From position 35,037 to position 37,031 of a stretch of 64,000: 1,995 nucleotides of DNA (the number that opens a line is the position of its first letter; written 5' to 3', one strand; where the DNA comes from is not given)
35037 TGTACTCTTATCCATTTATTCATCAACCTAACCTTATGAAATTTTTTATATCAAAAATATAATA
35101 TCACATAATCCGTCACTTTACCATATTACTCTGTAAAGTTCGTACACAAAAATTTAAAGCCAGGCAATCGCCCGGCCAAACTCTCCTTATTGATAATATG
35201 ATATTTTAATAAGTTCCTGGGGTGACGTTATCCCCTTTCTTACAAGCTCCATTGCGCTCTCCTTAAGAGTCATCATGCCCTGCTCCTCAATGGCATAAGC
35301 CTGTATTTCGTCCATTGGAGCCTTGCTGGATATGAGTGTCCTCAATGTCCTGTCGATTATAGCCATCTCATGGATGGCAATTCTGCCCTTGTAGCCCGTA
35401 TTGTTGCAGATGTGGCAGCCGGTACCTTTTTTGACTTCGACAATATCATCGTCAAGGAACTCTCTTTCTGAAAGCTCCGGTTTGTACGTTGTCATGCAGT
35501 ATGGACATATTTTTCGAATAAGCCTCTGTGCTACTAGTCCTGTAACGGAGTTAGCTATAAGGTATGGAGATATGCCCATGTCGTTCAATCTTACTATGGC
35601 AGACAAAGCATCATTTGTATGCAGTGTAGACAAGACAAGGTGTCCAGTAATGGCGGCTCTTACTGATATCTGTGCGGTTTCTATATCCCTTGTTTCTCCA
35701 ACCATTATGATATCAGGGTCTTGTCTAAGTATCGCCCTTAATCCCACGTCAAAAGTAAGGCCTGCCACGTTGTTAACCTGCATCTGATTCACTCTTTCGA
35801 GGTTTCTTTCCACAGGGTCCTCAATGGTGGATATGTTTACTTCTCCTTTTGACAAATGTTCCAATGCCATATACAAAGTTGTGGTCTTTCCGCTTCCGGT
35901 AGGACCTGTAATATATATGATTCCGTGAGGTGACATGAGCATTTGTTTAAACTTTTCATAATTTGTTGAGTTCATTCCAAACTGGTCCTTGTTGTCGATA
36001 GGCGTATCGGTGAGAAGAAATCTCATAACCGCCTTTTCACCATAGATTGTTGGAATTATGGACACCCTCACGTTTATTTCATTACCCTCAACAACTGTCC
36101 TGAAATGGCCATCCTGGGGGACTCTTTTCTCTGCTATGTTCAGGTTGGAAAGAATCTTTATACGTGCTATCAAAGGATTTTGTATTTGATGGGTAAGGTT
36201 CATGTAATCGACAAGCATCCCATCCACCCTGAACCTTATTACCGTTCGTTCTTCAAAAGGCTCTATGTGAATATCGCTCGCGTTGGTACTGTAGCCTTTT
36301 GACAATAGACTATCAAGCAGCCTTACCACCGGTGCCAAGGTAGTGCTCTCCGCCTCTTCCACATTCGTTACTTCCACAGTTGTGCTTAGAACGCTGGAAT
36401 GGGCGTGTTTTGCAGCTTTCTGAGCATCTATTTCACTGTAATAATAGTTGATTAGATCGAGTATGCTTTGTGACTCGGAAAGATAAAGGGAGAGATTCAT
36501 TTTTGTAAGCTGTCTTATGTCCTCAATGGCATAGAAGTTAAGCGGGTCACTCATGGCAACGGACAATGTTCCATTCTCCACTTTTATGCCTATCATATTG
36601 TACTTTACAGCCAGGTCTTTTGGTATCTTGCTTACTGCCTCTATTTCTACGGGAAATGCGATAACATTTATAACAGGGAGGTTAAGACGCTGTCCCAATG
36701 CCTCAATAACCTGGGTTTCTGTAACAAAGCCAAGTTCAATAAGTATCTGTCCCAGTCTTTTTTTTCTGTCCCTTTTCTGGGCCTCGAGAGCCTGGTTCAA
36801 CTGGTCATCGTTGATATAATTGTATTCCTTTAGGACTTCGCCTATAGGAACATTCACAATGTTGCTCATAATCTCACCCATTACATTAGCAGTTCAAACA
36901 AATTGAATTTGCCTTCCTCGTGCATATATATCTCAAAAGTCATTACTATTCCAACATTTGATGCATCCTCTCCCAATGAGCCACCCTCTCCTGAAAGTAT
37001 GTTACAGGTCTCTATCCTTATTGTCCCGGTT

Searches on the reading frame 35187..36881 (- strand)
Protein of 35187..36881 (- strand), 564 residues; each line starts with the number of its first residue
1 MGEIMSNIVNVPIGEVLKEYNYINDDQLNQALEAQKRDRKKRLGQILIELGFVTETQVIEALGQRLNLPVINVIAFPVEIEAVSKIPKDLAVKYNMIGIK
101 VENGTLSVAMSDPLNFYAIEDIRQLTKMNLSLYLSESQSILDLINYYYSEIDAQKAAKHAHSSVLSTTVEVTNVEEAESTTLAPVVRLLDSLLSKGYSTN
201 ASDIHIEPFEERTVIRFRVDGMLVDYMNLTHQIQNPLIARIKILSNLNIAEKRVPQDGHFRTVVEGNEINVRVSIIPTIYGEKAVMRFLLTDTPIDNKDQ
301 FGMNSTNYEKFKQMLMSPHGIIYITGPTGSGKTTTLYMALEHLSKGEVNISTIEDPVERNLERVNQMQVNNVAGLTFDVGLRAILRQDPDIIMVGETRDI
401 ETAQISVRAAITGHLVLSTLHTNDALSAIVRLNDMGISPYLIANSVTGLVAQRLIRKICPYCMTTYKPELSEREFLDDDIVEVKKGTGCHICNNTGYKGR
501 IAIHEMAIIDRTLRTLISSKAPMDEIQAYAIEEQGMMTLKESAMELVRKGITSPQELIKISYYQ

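Call 50: search_protein_families(library=ncbifam, proteins=[window:35187-36881:-], max_evalue=1e-10)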
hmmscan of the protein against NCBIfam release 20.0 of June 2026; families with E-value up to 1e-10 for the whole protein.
window:35187-36881:- (564 aa): 14 families
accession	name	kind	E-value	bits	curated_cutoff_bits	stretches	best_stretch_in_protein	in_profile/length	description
TIGR02538.1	type_IV_pilB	equivalog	1.1e-161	539.3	675.65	1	13-559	2-560/564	type IV-A pilus assembly ATPase PilB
TIGR02533.1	type_II_gspE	equivalog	1.8e-160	534.8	630.25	1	84-560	2-485/486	type II secretion system ATPase GspE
NF053534.1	T4PilAsmATPsTfpB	equivalog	3.2e-136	455.1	850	1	54-560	64-581/584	type IV pilus assembly ATPase TfpB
NF007755.0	PRK10436.1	equivalog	4.8e-128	427.7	617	1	88-560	11-458/465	type II secretion system protein GspE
NF041000.1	ATPase_ComGA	equivalog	8.5e-78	261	300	1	191-456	2-266/267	competence type IV pilus ATPase ComGA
TIGR01420.1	pilT_fam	subfamily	6.5e-47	160.4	319.1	1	189-457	2-270/343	PilT/PilU family type 4a pilus ATPase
TIGR02525.1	plasmid_TraJ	equivalog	3.6e-21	75.6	368.3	1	309-433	140-270/372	plasmid transfer ATPase TraJ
NF053729.1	c-di-GMP_motif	domain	1.5e-17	63.1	38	1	12-64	1-52/53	cyclic di-GMP-binding domain-containing protein, MshE-related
NF012033.0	PRK15489.1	equivalog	1.7e-17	62.8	537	1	12-178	492-655/703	glycosyl transferase family protein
TIGR02524.1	dot_icm_DotB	equivalog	1.7e-16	60.4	463.3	1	318-432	133-256/358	Dot/Icm type IV secretion system ATPase DotB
NF008411.1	PRK11234.1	equivalog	2.5e-16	59.2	1170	1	11-190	482-659/723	cyclic di-3',5'-guanylate-activated glycosyltransferase NfrB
NF058587.1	archaellum_moto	equivalog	7.4e-16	58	550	1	314-435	270-396/527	archaellum flagellar ATPase motor FlaI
TIGR02782.1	TrbB_P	equivalog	2.8e-13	49.8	304.55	1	303-435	121-255/303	P-type conjugative transfer ATPase TrbB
TIGR02788.1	VirB11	equivalog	3.4e-13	49.3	249.95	1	304-436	129-266/308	P-type DNA transfer ATPase VirB11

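Call 63: list_cluster_members(proteins=[window:35187-36881:-, window:23774-25255:+, window:54408-56135:-, window:876-1913:-, window:11281-15189:-, window:8709-11264:-])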
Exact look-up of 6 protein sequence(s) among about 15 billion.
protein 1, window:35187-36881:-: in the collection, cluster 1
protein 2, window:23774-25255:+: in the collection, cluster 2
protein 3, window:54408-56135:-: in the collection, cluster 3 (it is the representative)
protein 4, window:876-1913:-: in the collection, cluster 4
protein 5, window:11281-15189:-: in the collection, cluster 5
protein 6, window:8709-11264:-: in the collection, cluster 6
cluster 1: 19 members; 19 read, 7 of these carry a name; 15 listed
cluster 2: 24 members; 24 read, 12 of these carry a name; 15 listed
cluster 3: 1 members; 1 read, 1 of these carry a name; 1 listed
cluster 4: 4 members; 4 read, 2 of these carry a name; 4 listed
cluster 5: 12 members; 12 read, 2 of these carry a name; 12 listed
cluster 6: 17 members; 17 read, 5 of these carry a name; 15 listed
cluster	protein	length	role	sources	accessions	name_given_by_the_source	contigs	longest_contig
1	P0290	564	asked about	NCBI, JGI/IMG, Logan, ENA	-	type IV pilus assembly protein PilB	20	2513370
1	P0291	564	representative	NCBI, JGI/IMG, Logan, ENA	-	type IV pilus assembly protein PilB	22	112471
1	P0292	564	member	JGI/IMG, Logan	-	type IV pilus assembly protein PilB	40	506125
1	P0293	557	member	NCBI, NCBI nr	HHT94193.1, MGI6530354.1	MAG TPA: Flp pilus assembly complex ATPase component TadA [Clostridiaceae bacterium] | Flp pilus assembly complex ATPase component TadA [Clostridiaceae bacterium]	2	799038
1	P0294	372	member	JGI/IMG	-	type IV pilus assembly protein PilB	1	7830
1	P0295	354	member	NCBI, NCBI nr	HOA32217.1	MAG TPA: ATPase, T2SS/T4P/T4SS family, partial [Clostridia bacterium] | ATPase, T2SS/T4P/T4SS family [Clostridia bacterium]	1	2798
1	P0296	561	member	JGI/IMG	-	type IV pilus assembly protein PilB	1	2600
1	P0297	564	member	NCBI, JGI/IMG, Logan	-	-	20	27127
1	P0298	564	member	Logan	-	-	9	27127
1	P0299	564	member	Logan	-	-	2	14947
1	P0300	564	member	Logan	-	-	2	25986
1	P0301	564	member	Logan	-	-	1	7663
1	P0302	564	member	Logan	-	-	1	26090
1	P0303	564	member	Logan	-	-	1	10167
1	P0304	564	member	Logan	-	-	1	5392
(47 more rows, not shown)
